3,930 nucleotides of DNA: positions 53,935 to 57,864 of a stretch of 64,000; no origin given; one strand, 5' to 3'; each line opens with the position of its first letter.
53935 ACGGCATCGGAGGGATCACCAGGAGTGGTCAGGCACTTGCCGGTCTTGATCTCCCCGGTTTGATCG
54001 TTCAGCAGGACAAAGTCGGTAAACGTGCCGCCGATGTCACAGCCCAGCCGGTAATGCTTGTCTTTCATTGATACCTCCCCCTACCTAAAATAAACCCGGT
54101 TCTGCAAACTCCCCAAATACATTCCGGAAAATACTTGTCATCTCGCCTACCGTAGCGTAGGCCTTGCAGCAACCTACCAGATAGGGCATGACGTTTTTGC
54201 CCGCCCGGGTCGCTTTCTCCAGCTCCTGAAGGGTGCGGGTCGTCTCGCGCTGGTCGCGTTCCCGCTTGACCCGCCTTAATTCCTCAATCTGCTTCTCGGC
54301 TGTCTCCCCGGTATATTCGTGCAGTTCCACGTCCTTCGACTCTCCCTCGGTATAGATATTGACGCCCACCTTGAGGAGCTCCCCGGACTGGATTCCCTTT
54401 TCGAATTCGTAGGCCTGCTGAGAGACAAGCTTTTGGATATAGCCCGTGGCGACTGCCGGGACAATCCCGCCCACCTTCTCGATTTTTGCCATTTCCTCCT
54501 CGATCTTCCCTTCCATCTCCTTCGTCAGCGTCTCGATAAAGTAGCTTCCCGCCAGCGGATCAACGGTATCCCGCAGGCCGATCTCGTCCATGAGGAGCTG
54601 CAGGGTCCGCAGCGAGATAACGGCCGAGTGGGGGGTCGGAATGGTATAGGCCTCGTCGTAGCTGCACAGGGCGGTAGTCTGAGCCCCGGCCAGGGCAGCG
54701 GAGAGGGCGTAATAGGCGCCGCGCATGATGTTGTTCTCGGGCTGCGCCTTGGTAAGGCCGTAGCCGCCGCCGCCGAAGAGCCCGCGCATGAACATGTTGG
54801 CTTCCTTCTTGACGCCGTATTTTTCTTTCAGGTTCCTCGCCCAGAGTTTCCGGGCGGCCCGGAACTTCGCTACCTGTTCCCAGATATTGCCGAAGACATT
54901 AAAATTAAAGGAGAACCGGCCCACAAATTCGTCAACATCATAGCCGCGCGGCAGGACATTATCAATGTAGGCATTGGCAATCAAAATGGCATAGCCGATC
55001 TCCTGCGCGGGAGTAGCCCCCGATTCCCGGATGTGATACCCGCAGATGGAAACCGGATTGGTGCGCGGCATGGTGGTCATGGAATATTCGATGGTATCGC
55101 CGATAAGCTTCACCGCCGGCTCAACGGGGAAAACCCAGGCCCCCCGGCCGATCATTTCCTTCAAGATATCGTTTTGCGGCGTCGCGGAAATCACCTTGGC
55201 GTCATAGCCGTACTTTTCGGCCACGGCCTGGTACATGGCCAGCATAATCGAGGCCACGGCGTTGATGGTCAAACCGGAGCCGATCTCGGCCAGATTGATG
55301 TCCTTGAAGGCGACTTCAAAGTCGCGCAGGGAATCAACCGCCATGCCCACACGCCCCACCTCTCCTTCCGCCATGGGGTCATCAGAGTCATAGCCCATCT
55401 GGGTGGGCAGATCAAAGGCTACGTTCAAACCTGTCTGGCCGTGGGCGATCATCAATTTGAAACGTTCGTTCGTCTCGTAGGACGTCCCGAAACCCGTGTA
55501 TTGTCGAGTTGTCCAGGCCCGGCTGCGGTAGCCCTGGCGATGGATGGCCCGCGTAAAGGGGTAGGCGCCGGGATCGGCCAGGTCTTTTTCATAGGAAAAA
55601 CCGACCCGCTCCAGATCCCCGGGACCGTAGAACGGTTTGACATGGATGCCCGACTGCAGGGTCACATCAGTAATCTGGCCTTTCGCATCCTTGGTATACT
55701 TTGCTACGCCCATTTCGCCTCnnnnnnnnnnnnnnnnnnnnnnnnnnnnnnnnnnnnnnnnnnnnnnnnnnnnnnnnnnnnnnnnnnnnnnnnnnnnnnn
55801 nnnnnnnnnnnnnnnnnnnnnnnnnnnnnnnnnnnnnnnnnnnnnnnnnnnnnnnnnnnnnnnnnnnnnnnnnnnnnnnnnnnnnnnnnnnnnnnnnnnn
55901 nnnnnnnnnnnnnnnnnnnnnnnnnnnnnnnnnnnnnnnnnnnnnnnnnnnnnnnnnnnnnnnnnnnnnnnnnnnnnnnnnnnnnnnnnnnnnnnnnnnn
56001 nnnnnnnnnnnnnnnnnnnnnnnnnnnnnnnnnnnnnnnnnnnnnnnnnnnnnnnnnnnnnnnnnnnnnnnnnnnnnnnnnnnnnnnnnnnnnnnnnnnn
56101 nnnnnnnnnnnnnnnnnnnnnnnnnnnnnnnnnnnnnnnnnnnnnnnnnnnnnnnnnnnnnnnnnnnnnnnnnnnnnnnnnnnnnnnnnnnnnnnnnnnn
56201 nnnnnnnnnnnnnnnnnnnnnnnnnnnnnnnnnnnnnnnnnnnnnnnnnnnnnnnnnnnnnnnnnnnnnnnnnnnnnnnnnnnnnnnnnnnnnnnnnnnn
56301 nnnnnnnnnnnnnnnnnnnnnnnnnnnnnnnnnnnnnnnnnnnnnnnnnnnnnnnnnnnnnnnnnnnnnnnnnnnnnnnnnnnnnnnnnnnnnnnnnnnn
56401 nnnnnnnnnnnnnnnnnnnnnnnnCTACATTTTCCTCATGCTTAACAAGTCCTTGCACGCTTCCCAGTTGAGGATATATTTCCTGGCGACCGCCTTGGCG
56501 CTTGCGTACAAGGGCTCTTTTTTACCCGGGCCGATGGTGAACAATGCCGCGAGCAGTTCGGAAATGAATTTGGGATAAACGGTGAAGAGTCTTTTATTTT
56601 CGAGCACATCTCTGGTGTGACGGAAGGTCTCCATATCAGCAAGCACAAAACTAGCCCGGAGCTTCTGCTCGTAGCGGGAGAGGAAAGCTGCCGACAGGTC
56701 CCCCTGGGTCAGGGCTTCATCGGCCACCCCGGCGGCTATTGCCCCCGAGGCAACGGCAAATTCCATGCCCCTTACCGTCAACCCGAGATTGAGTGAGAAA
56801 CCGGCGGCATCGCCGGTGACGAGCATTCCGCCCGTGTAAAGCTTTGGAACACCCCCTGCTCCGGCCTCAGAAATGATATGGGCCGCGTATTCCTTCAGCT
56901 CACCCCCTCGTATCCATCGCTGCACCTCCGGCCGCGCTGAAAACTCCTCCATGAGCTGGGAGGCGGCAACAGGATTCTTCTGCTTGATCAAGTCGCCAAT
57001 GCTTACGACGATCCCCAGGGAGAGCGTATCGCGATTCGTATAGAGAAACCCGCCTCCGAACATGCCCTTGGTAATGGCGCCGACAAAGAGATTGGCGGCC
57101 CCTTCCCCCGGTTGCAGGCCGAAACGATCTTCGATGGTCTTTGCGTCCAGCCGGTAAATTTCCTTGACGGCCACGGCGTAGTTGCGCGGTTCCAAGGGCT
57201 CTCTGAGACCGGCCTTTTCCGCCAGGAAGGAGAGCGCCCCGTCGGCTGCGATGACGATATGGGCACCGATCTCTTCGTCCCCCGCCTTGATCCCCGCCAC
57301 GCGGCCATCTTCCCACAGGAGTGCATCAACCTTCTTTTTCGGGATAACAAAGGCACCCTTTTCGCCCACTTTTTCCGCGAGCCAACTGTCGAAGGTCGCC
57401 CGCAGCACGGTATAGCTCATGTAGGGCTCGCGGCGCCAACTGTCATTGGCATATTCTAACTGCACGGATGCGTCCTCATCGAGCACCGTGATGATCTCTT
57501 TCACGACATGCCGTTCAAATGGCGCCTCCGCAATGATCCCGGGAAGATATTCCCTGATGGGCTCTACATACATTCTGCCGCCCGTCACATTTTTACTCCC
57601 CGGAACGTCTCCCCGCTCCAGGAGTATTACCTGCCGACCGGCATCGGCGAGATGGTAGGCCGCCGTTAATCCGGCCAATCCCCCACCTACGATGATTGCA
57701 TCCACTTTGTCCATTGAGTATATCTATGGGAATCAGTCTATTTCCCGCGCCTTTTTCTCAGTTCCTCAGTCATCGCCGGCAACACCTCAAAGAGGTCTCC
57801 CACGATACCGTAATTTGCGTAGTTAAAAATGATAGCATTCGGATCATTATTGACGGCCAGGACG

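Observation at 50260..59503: Eight-gene operon coupling an ATP-dependent hydantoinase/oxoprolinase-type enzyme, a two-subunit B12 acyl-CoA mutase and EtfAB-FixCX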

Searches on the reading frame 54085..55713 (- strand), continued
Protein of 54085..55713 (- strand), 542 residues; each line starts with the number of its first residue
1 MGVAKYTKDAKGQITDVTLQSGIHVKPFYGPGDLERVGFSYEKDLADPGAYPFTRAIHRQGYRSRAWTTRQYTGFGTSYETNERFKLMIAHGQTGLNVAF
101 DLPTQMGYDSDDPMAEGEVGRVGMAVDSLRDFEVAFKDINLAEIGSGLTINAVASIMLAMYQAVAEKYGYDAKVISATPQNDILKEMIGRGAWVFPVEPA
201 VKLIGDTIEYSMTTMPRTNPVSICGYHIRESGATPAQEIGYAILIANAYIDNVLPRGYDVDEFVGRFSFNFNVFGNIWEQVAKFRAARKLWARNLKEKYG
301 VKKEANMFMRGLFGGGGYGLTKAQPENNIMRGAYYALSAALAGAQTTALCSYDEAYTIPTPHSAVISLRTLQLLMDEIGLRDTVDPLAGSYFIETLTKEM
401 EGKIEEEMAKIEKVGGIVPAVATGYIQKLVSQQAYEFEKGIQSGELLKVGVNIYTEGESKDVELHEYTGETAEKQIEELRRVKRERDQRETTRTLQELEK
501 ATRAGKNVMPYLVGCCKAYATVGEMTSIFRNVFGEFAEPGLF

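Call 56: list_cluster_members(proteins=[P0121, P0122, P0123, P0124, P0125, P0127, P0128, P0130, P0131, P0137])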
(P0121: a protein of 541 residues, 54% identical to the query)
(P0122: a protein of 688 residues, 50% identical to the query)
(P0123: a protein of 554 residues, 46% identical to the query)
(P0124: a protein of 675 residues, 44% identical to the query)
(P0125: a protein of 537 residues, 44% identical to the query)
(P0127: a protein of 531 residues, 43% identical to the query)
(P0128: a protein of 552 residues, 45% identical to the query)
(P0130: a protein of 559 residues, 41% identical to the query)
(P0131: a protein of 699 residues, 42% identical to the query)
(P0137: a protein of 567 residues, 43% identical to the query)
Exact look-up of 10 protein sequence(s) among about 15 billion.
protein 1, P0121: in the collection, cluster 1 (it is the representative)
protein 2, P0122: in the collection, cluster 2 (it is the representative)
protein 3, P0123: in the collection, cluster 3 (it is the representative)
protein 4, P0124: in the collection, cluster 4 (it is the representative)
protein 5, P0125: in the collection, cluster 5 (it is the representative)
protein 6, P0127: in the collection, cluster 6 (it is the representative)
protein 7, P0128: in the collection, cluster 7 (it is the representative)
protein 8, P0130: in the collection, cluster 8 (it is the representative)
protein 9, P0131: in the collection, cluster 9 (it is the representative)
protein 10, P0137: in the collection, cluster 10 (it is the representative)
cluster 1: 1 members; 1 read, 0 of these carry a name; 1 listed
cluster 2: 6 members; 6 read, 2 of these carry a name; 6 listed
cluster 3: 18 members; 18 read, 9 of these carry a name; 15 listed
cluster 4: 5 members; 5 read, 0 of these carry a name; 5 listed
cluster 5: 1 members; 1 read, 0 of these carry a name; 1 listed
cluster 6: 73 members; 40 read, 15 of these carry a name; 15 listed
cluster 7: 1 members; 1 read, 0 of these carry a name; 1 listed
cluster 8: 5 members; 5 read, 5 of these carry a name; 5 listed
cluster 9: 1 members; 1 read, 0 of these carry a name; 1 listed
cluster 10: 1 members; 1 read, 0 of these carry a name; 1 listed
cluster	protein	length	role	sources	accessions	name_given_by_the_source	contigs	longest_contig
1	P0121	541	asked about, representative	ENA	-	-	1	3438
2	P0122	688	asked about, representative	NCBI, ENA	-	-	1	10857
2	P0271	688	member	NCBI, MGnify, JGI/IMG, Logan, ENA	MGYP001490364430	CR=1 FL=1 | methylmalonyl-CoA mutase N-terminal domain/subunit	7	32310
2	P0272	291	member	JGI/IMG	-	methylmalonyl-CoA mutase N-terminal domain/subunit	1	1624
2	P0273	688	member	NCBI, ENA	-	-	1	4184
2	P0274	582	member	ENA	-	-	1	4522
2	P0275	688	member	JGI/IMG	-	-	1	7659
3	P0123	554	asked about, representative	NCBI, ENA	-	-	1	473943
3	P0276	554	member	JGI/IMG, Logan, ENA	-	methylmalonyl-CoA mutase N-terminal domain/subunit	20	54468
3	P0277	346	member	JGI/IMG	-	methylmalonyl-CoA mutase N-terminal domain/subunit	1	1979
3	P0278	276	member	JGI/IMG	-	methylmalonyl-CoA mutase N-terminal domain/subunit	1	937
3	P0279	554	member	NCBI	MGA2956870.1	MAG: methylmalonyl-CoA mutase family protein [Thermodesulfobacteriota bacterium]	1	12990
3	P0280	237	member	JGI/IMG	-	methylmalonyl-CoA mutase N-terminal domain/subunit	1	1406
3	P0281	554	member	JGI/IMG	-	methylmalonyl-CoA mutase N-terminal domain/subunit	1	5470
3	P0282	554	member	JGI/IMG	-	methylmalonyl-CoA mutase N-terminal domain/subunit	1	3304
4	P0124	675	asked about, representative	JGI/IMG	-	-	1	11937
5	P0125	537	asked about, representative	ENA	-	-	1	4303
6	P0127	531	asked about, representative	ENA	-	-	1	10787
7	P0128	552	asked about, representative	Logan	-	-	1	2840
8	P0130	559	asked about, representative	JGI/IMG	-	methylmalonyl-CoA mutase, N-terminal domain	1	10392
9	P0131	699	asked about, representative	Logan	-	-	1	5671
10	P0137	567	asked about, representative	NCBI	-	-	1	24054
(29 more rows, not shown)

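Call 60: find_encoding_contigs(protein=P0001, flank=10000, max_places=2)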
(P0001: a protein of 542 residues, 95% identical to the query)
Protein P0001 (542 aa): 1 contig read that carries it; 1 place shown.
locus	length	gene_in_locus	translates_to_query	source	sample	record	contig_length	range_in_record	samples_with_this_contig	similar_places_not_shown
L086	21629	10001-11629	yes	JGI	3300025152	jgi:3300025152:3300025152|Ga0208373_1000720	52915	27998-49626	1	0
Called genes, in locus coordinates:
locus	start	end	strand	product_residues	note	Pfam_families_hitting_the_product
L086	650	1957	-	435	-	PF06808:DctM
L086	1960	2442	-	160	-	PF04290:DctQ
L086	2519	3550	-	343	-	PF03480:DctP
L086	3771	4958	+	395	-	PF02515:CoA_transf_3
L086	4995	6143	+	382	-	PF02771:Acyl-CoA_dh_N, PF02770:Acyl-CoA_dh_M, PF00441:Acyl-CoA_dh_1, PF08028:Acyl-CoA_dh_2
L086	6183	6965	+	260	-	PF01012:ETF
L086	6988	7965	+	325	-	PF01012:ETF, PF00766:ETF_alpha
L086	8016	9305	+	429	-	PF00890:FAD_binding_2, PF01134:GIDA (weak), PF01266:DAO, PF01494:FAD_binding_3, PF01946:Thi4 (weak), PF03486:HI0933_like, PF12831:FAD_oxidored, PF13450:NAD_binding_8, +3 more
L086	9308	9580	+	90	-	PF14697:Fer4_21 (faint)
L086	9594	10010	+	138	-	PF02310:B12-binding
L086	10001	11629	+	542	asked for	PF01642:MM_CoA_mutase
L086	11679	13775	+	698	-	PF05378:Hydant_A_N, PF01968:Hydantoinase_A, PF19278:Hydant_A_C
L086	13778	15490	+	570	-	PF02538:Hydantoinase_B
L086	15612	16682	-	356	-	PF00483:NTP_transferase, PF12804:NTP_transf_3, PF22640:ManC_GMP_beta-helix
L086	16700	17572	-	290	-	-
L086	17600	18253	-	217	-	PF00881:Nitroreductase, PF14512:TM1586_NiRdase (faint)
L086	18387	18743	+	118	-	-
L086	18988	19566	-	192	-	PF00210:Ferritin (weak), PF02915:Rubrerythrin, PF21349:RUBY_RBDX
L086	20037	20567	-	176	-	PF00404:Dockerin_1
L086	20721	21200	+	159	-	-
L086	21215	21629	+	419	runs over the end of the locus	PF13173:AAA_14, PF13635:DUF4143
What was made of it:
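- On iaa (anaerobic indoleacetate) cluster: In L086 it sits directly before etfB (call 60).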

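Call 61: find_encoding_contigs(protein=P0010, flank=10000, max_places=2)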
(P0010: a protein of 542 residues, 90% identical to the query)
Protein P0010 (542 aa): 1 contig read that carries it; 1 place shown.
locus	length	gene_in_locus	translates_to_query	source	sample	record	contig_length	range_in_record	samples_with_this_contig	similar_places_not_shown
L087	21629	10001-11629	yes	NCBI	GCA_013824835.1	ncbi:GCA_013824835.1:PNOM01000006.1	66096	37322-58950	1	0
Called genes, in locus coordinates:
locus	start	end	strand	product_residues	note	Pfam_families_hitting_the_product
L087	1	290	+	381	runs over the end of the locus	PF02771:Acyl-CoA_dh_N, PF02770:Acyl-CoA_dh_M, PF00441:Acyl-CoA_dh_1, PF08028:Acyl-CoA_dh_2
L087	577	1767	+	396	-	PF02515:CoA_transf_3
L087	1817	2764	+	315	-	PF03308:MeaB, PF25199:nSTAND_NTPase5 (weak), PF00009:GTP_EFTU (faint), PF00448:SRP54 (weak), PF02492:cobW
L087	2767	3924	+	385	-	PF02771:Acyl-CoA_dh_N, PF02770:Acyl-CoA_dh_M, PF00441:Acyl-CoA_dh_1, PF08028:Acyl-CoA_dh_2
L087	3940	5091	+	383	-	PF02771:Acyl-CoA_dh_N, PF02770:Acyl-CoA_dh_M, PF00441:Acyl-CoA_dh_1, PF08028:Acyl-CoA_dh_2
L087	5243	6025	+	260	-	PF01012:ETF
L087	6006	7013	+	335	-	PF01012:ETF, PF00766:ETF_alpha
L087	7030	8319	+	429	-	PF00890:FAD_binding_2, PF01134:GIDA (weak), PF01266:DAO, PF01494:FAD_binding_3 (weak), PF01946:Thi4 (weak), PF03486:HI0933_like, PF12831:FAD_oxidored, PF13450:NAD_binding_8, +4 more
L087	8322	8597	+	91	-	PF14697:Fer4_21 (faint), PF12838:Fer4_7 (faint), PF13187:Fer4_9 (weak)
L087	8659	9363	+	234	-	PF00392:GntR, PF07729:FCD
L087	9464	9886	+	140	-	PF02310:B12-binding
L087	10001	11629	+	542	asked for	PF01642:MM_CoA_mutase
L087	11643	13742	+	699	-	PF05378:Hydant_A_N, PF01968:Hydantoinase_A, PF19278:Hydant_A_C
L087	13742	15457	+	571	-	PF02538:Hydantoinase_B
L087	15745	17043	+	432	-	PF00501:AMP-binding, PF14535:AMP-binding_C_2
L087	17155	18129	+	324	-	PF00941:FAD_binding_5, PF03450:CO_deh_flav_C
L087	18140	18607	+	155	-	PF00111:Fer2, PF01799:Fer2_2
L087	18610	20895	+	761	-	PF01315:Ald_Xan_dh_C, PF02738:MoCoBD_1, PF20256:MoCoBD_2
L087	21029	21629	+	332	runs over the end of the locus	PF00941:FAD_binding_5, PF03450:CO_deh_flav_C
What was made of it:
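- L087 (90%) adds MeaB, GntR, the ligase and the Mo enzyme (calls 60, 61). L087, at 90% mutase identity and also named Syntrophus, has the ligase and Mo enzyme directly downstream of hyuB (call 61).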

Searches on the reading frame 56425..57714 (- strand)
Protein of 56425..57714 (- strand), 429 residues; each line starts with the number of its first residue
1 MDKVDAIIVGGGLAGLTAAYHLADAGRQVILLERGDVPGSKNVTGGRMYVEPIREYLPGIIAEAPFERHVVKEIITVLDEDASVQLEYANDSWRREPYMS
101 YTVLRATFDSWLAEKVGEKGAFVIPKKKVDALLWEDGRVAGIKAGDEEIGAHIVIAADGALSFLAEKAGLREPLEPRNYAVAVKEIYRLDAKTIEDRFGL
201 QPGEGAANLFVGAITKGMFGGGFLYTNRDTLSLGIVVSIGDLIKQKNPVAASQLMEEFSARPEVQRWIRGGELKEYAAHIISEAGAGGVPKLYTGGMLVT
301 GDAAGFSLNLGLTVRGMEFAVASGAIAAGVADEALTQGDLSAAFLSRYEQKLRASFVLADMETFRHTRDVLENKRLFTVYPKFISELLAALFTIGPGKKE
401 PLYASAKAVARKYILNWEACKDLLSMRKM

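Call 3: search_protein_families(library=pfam, proteins=[window:56425-57714:-])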
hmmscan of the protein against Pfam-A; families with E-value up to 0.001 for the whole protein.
window:56425-57714:- (429 aa): 14 families
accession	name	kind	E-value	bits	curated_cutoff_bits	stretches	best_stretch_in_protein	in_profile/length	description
PF01266.30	DAO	-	2.8e-16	60.4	27.9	2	5-48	1-46/353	FAD dependent oxidoreductase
PF12831.13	FAD_oxidored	-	5.9e-12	46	27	1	5-165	1-153/416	FAD dependent oxidoreductase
PF13450.12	NAD_binding_8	-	3.8e-09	37.1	21.9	1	8-39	1-32/68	NAD(P)-binding Rossmann-like domain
PF00890.30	FAD_binding_2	-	1.2e-08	35.1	20.4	1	5-40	1-36/414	FAD binding domain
PF03486.20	HI0933_like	-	1.4e-08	34.9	50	1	5-163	2-167/244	HI0933-like protein Rossmann domain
PF01494.25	FAD_binding_3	-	5.8e-08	32.8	22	1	3-175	1-174/349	FAD binding domain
PF01134.28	GIDA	-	2e-07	30.9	22.1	1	5-160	1-150/391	Glucose inhibited division protein A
PF01946.23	Thi4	-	1.4e-06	28.2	26.2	1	4-50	18-65/235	Thi4 family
PF01593.30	Amino_oxidase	-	3.5e-06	27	19.8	1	13-41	1-29/443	Flavin containing amine oxidoreductase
PF04820.20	Trp_halogenase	-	2.1e-05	24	21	0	91-168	143-221/458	Tryptophan halogenase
PF07992.20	Pyr_redox_2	-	2.7e-05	24.2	26.1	1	5-161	2-110/291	Pyridine nucleotide-disulphide oxidoreductase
PF00070.33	Pyr_redox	-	0.00014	22.7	22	0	6-39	2-35/82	Pyridine nucleotide-disulphide oxidoreductase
PF05834.18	Lycopene_cycl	-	0.0002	21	23.4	1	5-163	1-144/380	Lycopene cyclase protein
PF21162.3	ETFQO_UQ-bd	-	0.00021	22.2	27.7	1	179-280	1-95/96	ETF-QO, ubiquinone-binding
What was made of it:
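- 56425..57678 (-): fixC (ETF:quinone-oxidoreductase-like flavoprotein; 417 aa from the called start, ORF extends to 57714). There is a weak ETFQO_UQ-bd match (call 3).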

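Call 4: search_protein_families(library=ncbifam, proteins=[window:56425-57714:-])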
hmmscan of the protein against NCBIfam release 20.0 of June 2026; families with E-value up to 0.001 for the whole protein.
window:56425-57714:- (429 aa): 92 families (the best 25 are shown)
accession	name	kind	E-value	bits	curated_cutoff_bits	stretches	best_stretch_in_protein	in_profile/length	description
NF007450.0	PRK10015.1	subfamily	1.6e-116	389.5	466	1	2-412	4-412/429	FAD-dependent oxidoreductase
NF007542.0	PRK10157.1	subfamily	1.3e-105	353.6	610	1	2-401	4-400/428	FAD-dependent oxidoreductase FixC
TIGR02032.1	GG-red-SF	subfamily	9.2e-30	104.3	158.8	1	5-330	2-296/297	geranylgeranyl reductase family protein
TIGR02023.1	BchP-ChlP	subfamily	9.1e-16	57.8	343.3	1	5-356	2-321/388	geranylgeranyl diphosphate reductase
NF041080.1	DGGGPL_reductase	equivalog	1.5e-14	53.7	580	1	4-196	2-194/447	digeranylgeranylglycerophospholipid reductase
NF041160.1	DGGPL_Thplmales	equivalog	1.4e-12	47.2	780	1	3-357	3-336/396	digeranylgeranylglycerophospholipid reductase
TIGR01988.1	Ubi-OHases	subfamily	1.4e-11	43.8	224.65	1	5-173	1-176/387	ubiquinone biosynthesis hydroxylase, UbiH/UbiF/VisC/COQ6 family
NF041385.1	Dggglyphlred_Halo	equivalog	5e-11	41.8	700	1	2-184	3-173/405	digeranylgeranylglycerophospholipid reductase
NF004833.1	PRK06185.1-1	subfamily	2.1e-10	39.9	488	0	110-191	109-192/403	FAD-dependent oxidoreductase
NF004835.0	PRK06185.1-4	equivalog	4.5e-09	35.6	601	0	108-171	114-182/411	FAD-dependent oxidoreductase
NF004834.1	PRK06185.1-3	subfamily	4.9e-09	35.5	500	1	110-345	113-333/420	FAD-dependent oxidoreductase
NF045655.1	MkRedMenJ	equivalog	6.1e-09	35.3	700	1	2-359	3-339/406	menaquinone reductase MenJ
TIGR02028.1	ChlP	equivalog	7.5e-09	34.8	505.3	1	7-360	4-339/398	geranylgeranyl reductase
NF001933.0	PRK00711.1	subfamily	1.1e-08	34.5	383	1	7-41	4-38/429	D-amino acid dehydrogenase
NF005691.0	PRK07494.1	equivalog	1.9e-08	33.3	459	1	2-34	7-39/404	UbiH/UbiF family hydroxylase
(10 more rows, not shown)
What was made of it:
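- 56425..57678 (-): NCBIfam PRK10015/FixC subfamily, 389 and 354 bits (call 4).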

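Call 66: search_solved_structures(query=window:56425-57678:-, max_evalue=0.00001)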
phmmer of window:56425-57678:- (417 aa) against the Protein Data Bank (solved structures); distinct sequences matched with E-value up to 0.00001: 3.
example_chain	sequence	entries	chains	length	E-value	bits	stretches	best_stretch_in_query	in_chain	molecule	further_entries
7koe_C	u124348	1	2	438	3.9e-68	233.6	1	2-381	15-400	Electron transfer flavoprotein-quinone oxidoreductase FixC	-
2gmh_A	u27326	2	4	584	1.3e-14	57.4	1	16-357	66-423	Electron transfer flavoprotein-ubiquinone oxidoreductase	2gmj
3oz2_A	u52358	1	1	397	1.3e-08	37.6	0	86-176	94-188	Digeranylgeranylglycerophospholipid reductase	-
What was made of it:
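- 56425..57678 (-): The best structure is Thermotoga FixC 7KOE_C at 234 bits (call 66).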
